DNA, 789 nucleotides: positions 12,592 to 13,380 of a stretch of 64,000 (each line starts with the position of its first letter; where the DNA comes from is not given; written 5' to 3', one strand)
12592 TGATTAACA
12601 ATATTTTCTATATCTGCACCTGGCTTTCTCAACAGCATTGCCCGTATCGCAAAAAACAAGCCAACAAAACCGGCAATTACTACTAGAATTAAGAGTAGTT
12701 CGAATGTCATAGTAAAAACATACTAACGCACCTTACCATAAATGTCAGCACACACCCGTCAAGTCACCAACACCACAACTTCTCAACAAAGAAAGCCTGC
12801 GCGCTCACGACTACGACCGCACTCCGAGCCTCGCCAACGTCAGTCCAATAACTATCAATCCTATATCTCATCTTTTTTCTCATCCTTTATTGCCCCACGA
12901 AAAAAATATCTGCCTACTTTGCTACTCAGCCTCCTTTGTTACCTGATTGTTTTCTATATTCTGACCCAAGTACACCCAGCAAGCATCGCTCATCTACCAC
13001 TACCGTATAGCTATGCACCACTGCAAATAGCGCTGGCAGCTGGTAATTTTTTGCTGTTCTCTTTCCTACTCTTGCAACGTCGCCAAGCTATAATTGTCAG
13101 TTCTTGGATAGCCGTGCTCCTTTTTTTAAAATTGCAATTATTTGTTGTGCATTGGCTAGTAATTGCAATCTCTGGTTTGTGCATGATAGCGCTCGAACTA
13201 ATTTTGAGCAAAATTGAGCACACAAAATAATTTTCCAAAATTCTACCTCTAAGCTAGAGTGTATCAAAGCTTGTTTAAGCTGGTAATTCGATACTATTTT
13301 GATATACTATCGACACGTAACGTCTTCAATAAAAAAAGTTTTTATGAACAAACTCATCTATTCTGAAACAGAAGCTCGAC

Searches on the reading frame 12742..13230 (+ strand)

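Call 8: search_protein_families(library=pfam, proteins=[window:12742-13230:+], max_evalue=0.001)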
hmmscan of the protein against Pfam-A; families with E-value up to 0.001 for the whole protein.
window:12742-13230:+ (162 aa): 0 families

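Call 35: search_protein_families(library=pfam, proteins=[window:12742-13230:+], max_evalue=0.5)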
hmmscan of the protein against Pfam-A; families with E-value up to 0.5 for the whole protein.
window:12742-13230:+ (162 aa): 1 family
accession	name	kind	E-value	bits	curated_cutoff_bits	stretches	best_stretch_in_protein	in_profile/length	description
PF01219.24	DAGK_prokar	-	0.47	10.8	22.3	1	119-161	22-64/102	Prokaryotic diacylglycerol kinase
